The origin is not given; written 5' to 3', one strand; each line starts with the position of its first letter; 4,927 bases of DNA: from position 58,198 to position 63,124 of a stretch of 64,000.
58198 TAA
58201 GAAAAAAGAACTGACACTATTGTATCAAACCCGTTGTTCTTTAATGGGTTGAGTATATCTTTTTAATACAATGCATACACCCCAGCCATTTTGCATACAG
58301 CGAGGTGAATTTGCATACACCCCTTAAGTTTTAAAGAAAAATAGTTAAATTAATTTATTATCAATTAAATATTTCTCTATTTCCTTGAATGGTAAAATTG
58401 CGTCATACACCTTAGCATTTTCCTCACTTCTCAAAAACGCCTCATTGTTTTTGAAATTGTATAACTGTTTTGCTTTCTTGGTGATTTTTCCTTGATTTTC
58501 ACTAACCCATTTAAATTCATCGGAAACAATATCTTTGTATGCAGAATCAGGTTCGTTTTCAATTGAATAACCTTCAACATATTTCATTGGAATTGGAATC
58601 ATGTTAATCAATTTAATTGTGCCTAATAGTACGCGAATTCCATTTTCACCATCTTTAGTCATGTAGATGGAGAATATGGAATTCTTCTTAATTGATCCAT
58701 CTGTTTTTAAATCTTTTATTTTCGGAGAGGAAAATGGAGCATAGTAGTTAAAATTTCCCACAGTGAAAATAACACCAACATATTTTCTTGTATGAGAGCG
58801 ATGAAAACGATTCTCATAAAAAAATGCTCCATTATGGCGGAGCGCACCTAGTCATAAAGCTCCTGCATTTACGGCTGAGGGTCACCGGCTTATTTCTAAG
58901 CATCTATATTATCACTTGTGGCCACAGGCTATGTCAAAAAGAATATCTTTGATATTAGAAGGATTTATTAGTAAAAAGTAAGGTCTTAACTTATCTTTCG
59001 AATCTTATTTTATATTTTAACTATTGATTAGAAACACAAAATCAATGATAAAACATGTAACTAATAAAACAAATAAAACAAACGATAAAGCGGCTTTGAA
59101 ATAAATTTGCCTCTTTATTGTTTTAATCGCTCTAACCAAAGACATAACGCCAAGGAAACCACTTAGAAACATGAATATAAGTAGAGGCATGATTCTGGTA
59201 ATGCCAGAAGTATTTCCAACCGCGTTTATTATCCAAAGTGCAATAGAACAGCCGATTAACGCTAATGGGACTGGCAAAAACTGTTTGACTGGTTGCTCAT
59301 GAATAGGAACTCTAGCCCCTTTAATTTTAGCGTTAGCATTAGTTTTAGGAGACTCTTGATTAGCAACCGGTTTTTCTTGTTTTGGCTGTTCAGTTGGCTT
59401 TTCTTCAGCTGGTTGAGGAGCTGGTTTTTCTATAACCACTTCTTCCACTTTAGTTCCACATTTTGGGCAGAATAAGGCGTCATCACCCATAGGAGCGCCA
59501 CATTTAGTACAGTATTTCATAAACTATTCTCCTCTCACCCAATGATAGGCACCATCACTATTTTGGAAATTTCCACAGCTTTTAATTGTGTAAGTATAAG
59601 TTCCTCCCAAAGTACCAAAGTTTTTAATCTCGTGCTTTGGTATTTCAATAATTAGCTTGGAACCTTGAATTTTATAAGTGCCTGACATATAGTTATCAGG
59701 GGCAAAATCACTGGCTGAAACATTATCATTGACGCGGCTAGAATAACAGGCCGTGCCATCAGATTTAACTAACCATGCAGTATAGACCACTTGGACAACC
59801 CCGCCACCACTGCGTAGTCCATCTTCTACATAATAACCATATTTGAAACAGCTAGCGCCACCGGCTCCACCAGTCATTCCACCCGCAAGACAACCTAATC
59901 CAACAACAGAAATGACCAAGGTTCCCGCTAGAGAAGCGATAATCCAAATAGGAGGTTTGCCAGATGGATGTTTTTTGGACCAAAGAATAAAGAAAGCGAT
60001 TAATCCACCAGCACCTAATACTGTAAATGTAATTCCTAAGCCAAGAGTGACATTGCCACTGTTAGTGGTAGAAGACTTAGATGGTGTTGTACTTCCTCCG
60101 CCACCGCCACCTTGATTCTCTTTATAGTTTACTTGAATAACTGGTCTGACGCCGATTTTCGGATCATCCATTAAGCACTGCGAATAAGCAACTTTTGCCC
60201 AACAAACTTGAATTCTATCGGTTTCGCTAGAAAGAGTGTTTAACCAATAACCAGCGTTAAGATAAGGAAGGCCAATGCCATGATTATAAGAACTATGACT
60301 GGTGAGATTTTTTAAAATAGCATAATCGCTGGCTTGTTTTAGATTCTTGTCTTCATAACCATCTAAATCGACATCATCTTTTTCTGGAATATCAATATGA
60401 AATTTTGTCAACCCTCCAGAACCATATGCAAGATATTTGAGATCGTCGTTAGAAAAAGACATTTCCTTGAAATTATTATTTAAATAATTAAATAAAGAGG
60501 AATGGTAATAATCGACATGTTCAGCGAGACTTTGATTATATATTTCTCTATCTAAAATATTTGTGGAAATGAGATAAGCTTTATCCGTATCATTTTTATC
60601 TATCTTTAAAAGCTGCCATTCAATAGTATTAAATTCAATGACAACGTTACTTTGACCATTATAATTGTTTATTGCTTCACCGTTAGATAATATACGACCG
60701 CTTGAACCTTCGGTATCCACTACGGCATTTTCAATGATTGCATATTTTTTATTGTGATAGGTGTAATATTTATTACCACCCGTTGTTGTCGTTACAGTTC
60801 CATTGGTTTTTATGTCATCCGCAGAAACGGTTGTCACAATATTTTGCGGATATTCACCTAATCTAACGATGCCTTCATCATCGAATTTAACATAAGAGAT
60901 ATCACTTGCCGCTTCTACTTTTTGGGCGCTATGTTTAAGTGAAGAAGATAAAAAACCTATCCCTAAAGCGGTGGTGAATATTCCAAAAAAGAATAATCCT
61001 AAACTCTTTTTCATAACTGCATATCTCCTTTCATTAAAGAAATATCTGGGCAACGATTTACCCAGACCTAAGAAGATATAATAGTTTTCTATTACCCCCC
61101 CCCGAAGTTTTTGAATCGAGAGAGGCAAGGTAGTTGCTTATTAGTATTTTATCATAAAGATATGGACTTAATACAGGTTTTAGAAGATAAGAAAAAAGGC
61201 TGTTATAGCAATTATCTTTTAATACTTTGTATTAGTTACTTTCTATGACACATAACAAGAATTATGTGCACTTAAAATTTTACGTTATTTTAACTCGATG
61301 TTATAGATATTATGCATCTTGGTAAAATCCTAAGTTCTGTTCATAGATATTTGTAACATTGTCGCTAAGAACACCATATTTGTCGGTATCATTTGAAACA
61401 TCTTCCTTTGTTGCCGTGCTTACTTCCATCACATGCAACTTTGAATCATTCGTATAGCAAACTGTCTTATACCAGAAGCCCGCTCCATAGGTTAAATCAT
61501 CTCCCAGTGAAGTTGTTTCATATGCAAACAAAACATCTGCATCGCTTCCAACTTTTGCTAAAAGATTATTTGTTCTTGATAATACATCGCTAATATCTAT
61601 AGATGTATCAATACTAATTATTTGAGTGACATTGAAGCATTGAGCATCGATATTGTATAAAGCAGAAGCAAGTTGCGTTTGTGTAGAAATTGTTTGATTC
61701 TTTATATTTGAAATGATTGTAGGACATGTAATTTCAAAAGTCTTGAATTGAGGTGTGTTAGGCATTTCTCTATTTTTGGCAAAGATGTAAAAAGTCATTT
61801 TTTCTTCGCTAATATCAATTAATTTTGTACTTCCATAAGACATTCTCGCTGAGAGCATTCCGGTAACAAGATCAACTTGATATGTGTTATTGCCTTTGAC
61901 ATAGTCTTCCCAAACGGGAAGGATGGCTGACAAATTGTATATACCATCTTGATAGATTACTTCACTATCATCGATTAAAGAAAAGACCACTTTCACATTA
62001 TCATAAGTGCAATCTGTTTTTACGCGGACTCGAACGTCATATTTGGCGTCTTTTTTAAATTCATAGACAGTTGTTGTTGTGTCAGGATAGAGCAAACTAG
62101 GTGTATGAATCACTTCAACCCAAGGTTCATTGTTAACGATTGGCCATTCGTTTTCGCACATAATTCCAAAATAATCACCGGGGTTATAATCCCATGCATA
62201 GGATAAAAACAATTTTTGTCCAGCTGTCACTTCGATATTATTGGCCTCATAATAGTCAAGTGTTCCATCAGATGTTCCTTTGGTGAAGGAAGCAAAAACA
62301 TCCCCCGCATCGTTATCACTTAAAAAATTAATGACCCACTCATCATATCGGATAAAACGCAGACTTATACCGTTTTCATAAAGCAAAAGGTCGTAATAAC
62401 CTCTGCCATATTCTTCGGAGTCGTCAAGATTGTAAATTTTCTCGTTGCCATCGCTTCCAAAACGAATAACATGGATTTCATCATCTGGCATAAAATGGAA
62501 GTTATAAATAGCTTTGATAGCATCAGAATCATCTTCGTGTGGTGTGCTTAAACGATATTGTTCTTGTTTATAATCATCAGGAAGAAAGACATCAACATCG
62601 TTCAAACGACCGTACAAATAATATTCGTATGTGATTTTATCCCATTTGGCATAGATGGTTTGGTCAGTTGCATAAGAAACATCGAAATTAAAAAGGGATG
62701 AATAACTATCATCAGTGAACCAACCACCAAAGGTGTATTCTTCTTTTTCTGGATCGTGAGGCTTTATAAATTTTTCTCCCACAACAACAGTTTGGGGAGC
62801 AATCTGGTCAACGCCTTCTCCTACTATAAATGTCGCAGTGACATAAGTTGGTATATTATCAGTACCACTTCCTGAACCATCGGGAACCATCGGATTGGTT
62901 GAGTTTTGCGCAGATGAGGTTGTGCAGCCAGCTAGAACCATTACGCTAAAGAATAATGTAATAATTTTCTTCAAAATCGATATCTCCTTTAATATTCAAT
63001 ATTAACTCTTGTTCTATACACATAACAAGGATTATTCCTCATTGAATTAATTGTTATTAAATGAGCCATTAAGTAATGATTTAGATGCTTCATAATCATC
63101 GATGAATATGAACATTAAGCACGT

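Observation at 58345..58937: ToxN/AbiQ-like toxin gene behind a promoter, two degenerate 38-nt tandem repeats and a hairpin+U7: a minimal, divergent or decaying type III toxin-antitoxin locus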

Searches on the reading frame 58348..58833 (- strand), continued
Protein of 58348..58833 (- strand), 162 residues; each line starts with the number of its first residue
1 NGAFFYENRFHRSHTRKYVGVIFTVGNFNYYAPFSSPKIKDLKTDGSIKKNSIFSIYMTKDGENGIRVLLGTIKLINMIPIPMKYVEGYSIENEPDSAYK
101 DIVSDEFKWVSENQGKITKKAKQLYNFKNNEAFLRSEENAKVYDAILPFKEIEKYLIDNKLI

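Call 54: search_solved_structures(query=P0001, max_evalue=1, show_alignments=2)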
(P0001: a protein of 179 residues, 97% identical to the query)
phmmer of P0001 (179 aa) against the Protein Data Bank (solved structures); distinct sequences matched with E-value up to 1: 10.
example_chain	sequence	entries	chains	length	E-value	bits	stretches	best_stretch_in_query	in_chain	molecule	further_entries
7d8o_A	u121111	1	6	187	3.7e-09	40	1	4-144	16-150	Type III toxin-antitoxin system ToxN/AbiQ family toxin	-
2xd0_A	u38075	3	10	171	7.4e-09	39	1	1-144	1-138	TOXN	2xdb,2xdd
4ato_A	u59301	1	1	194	5.6e-08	36.1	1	5-143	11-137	TOXN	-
4glk_A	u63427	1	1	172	6.9e-05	26.1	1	2-102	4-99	AbiQ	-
6he8_H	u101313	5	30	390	0.053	16.7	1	4-120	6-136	Proteasome-activating nucleotidase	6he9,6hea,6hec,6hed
6he5_H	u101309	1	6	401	0.056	16.6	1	4-120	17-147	Proteasome-activating nucleotidase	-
5pep_A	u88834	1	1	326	0.89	12.7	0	53-91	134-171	PEPSIN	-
1f34_A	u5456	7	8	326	0.89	12.7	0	53-91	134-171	PEPSIN A | pepsinogen A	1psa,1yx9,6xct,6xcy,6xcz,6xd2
3pep_A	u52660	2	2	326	0.91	12.7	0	53-91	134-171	PEPSIN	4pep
6bi6_A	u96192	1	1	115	0.94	12.6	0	43-104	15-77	Uncharacterized protein YejG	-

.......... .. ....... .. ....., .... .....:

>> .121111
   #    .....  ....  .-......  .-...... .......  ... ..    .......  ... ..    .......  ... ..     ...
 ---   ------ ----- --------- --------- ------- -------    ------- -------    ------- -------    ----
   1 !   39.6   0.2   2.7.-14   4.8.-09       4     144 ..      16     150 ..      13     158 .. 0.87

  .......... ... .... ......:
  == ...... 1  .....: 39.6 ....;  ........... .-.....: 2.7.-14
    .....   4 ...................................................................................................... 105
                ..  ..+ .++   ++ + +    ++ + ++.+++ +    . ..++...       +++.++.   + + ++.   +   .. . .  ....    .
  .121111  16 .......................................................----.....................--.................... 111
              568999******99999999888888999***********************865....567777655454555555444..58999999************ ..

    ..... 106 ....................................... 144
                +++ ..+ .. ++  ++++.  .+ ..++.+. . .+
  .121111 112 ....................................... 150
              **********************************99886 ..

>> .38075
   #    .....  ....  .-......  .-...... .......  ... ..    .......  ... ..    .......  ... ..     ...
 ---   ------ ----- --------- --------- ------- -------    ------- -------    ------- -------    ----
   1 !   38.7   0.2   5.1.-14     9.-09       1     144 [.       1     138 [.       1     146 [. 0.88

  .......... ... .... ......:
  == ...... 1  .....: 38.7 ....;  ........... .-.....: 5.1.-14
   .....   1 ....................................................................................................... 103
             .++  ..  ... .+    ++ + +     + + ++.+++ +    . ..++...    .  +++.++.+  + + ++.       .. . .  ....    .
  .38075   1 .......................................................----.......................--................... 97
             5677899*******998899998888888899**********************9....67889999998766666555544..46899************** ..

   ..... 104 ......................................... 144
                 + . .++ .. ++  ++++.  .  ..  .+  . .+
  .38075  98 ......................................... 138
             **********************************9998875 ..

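Call 55: search_protein_families(library=padloc, proteins=[P0001, window:58348-58761:-], max_evalue=0.01)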
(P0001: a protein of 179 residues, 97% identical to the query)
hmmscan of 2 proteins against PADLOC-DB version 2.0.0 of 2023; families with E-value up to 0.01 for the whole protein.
P0001 (179 aa): 1 family
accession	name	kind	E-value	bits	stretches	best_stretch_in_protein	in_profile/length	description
PDLC02352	AbiQ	-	4.1e-30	103.2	1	1-171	1-152/160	AbiQ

seq(138 aa): 1 family
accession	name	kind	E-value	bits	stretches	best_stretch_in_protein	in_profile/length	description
PDLC02352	AbiQ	-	3.7e-18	64.3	1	2-114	38-136/160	AbiQ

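Call 56: search_protein_families(library=ncbifam, proteins=[P0001], max_evalue=0.01)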
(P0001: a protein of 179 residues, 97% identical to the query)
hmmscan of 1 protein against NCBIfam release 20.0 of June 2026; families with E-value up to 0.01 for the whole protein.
P0001 (179 aa): 0 families

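Call 70: search_dna_similar(query=P0001, collection=plasmids, mode=protein, max_rows=12)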
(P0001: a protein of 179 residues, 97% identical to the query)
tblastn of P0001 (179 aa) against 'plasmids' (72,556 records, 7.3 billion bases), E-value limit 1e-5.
Records with a match: 152; places in all: 154; records where one place covers at least 80% of the query: 66.
Best place of each record, by identity: <60% 152.
By first word of the organism name: Staphylococcus 39; Escherichia 39; Enterococcus 25; Bacillus 20; Salmonella 7; Clostridium 4; Lactococcus 4; Klebsiella 3; Fusobacterium 2; Sutcliffiella 1; and 8 more.
By predicted mobility (MOB-suite, as given by PLSDB): mobilizable 66; conjugative 54; non-mobilizable 32.
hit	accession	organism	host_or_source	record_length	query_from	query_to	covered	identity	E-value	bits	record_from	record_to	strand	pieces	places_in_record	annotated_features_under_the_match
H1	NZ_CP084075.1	Fusobacterium vincentii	-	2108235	1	160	89%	33.7%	2e-13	74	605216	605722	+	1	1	none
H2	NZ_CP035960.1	Bacillus mycoides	cell culture,soil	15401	1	143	80%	35.7%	3e-12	71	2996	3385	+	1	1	type III toxin-antitoxin system ToxN/AbiQ family toxin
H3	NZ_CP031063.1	Bacillus sp. AR4-2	cell culture,soil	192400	1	166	93%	30.2%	8e-7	55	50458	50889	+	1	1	type III toxin-antitoxin system ToxN/AbiQ family toxin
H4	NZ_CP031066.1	Bacillus sp. SH8-8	cell culture,soil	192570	1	166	93%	30.2%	8e-7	55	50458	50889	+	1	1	type III toxin-antitoxin system ToxN/AbiQ family toxin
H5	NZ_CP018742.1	Bacillus cereus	Salad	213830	1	166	93%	30.2%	8e-7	55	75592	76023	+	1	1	type III toxin-antitoxin system ToxN/AbiQ family toxin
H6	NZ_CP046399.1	Bacillus sp. A260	single cell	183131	1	166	93%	30.2%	1e-6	55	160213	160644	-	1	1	type III toxin-antitoxin system ToxN/AbiQ family toxin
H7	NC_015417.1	Clostridium botulinum BKT015925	-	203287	1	171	96%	29.2%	2e-12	72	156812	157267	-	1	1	type III toxin-antitoxin system ToxN/AbiQ family toxin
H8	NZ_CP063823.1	Clostridium botulinum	Ham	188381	1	171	96%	29.2%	6e-11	67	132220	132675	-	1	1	type III toxin-antitoxin system ToxN/AbiQ family toxin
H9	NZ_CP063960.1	Clostridium botulinum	Bovine,feces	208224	1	171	96%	28.7%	3e-12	71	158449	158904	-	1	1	type III toxin-antitoxin system ToxN/AbiQ family toxin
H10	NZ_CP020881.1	Sutcliffiella horikoshii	culture,Sediment top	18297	1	171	96%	28.7%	3e-9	62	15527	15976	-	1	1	type III toxin-antitoxin system ToxN/AbiQ family toxin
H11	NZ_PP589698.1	Lactococcus sp.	Bacterial culture,Dairy environment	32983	1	171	96%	28.5%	6e-13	73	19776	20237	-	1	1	type III toxin-antitoxin system ToxN/AbiQ family toxin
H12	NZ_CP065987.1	Lactococcus lactis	-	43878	1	171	96%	28.5%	6e-13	73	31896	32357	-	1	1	type III toxin-antitoxin system ToxN/AbiQ family toxin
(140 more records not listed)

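Call 71: search_dna_similar(query=P0001, collection=phages, mode=protein, max_rows=12)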
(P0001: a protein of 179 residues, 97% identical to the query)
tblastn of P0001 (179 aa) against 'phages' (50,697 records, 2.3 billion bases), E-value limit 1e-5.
Records with a match: 3; places in all: 3; records where one place covers at least 80% of the query: 2.
Best place of each record, by identity: <60% 3.
By first word of the organism name: Fusobacterium 1; Clostridioides 1; Clostridium 1.
By host as written in the record: Fusobacterium necrophorum subsp. necrophorum strain FN37 1; - 1; Clostridium botulinum D str. 1873 1.
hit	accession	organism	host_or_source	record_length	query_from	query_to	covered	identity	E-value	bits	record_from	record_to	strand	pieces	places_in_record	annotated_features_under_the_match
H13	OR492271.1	Fusobacterium phage phiFN37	Fusobacterium necrophorum subsp. ...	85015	1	160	89%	37.4%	2e-21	96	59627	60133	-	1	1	type III toxin-antitoxin system ToxN/AbiQ family toxin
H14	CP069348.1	Clostridioides phage pCD1602_4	water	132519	1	143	80%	37.2%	8e-15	77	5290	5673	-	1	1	record has no annotation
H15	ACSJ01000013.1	Clostridium phage D-1873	Clostridium botulinum D str. 1873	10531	1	171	96%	29.2%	2e-11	67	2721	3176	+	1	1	conserved hypothetical protein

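Call 72: predict_structure(alignment_id=A2)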
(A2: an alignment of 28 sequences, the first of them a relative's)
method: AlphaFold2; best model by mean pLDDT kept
length: 179 residues; sequences in the alignment: 28
mean_pLDDT: 89.7   pTM: 0.84
mean pLDDT of the five models: 89.7, 89.6, 89.1, 88.4, 87.4
residues with pLDDT >= 90: 119; 70-90: 47; 50-70: 12; < 50: 1
segments of 3 or more residues with pLDDT < 50: none
pLDDT, mean of each block of 10 residues (from residue 1): 88 89 67 74 93 90 93 93 91 94 89 87 94 96 95 95 92 94
secondary structure, 60 per line:
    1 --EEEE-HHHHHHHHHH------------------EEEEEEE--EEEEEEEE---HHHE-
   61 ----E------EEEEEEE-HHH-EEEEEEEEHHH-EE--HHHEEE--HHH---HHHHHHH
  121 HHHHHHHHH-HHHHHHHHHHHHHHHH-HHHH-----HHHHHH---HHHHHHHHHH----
elements in order: E3-6 H8-17 E36-42 E45-52 E72-78 E84-91 E103-105 H114-129 H131-146 H148-151 H157-162 H166-175

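Call 75: fold_search(model_id=the predicted structure, library=pdb)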
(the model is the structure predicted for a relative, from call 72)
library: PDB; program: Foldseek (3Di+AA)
matches with E <= 10: 195; with E <= 0.001: 4
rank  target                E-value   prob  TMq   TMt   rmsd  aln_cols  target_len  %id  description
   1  4ato_A                2.8e-08  1.00  0.68  0.72   4.1       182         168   21  New insights into the mechanism of bacterial Type III toxin-antitoxin systems: selective toxin inhibition by a non-cod (released 2012-12-26)
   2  2xd0_A                1.6e-07  1.00  0.67  0.74   3.8       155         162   22  A processed non-coding RNA regulates a bacterial antiviral system (released 2011-01-12)
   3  7d8o_A                5.1e-07  1.00  0.65  0.70   4.0       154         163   23  Crystal structure of E. coli ToxIN type III toxin-antitoxin complex (released 2022-01-05)
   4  4glk                  2.8e-05  1.00  0.69  0.74   4.4       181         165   22  Structure and activity of AbiQ, a lactococcal anti-phage endoribonuclease belonging to the type-III toxin-antitoxin syst (released 2013-01-16)
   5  4hke_A                2.7e-01  0.23  0.22  0.31  10.1       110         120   11  Crystal Structure of MoxT of Bacillus anthracis (released 2013-11-13)
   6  4c0a_F                3.2e-01  0.10  0.16  0.09  16.3       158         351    8  Arf1(Delta1-17)in complex with BRAG2 Sec7-PH domain (released 2013-09-25)
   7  8adl_U                3.4e-01  0.06  0.15  0.07  14.6       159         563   12  Cryo-EM structure of the SEA complex (released 2022-11-02)
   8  4mzm_C                3.8e-01  0.30  0.22  0.34  10.3        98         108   10  MazF from S. aureus crystal form I, P212121, 2.1 A (released 2014-05-28)
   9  4mzm_A                3.8e-01  0.28  0.23  0.33   9.7       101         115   10  MazF from S. aureus crystal form I, P212121, 2.1 A (released 2014-05-28)
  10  6yfc_AA               4.0e-01  0.06  0.11  0.15  16.3       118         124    9  Virus-like particle of bacteriophage AVE019 (released 2020-09-02)
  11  4mzt_A                4.3e-01  0.28  0.23  0.34   9.8       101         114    9  MazF from S. aureus crystal form II, C2221, 2.3 A (released 2014-05-21)
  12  9g7k_E                4.3e-01  0.25  0.26  0.36  10.3       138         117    9  Staphylococcus aureus MazF in complex with Nanobody 12 (released 2024-07-31)
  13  8p94_V                5.8e-01  0.03  0.16  0.12  21.3       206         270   10  Cryo-EM structure of cortactin stabilized Arp2/3-complex nucleated actin branches (released 2024-01-03)
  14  4mzp_E                6.5e-01  0.21  0.22  0.34  10.2        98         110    9  MazF from S. aureus crystal form III, C2221, 2.7 A (released 2014-05-21)
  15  1izn_B                7.3e-01  0.03  0.16  0.12  23.1       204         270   11  Crystal Structure of Actin Filament Capping Protein CapZ (released 2003-04-08)
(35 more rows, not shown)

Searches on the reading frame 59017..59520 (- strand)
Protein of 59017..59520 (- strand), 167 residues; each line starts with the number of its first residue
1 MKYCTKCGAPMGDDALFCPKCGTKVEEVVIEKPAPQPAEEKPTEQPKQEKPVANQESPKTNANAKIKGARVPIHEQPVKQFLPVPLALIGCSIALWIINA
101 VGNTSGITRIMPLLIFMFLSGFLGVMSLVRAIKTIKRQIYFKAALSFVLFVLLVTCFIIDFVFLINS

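Call 61: search_protein_families(library=pfam, proteins=[window:59017-59520:-], max_evalue=0.001)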
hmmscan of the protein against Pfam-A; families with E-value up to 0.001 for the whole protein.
window:59017-59520:- (167 aa): 4 families
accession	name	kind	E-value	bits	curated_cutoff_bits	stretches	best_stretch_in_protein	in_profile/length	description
PF13240.11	Zn_Ribbon_1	-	3e-09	36.8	25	1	3-25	1-23/23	zinc-ribbon domain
PF13248.11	Zn_ribbon_3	-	9e-06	25.4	27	1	1-24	2-25/26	zinc-ribbon domain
PF12773.13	DZR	-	2.8e-05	24.6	27.3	1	4-26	1-23/45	Double zinc ribbon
PF14803.11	Zn_ribbon_Nudix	-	0.00014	22.1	25.6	0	17-28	2-13/34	Nudix N-terminal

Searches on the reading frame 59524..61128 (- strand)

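Call 61: search_protein_families(library=pfam, proteins=[window:59524-61128:-], max_evalue=0.001)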
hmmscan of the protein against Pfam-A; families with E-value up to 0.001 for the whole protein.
window:59524-61128:- (534 aa): 1 family
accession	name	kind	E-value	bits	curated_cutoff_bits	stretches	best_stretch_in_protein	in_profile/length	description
PF01788.22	PsbJ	-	0.00033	20.9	30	1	389-411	4-26/39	PsbJ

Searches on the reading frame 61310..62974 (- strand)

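Call 61: search_protein_families(library=pfam, proteins=[window:61310-62974:-], max_evalue=0.001)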
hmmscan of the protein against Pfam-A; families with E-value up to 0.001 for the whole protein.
window:61310-62974:- (554 aa): 1 family
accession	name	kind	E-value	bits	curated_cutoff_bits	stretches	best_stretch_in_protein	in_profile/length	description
PF09479.16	Flg_new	-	1.8e-12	47.6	27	1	47-110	3-65/65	Listeria-Bacteroides repeat domain (List_Bact_rpt)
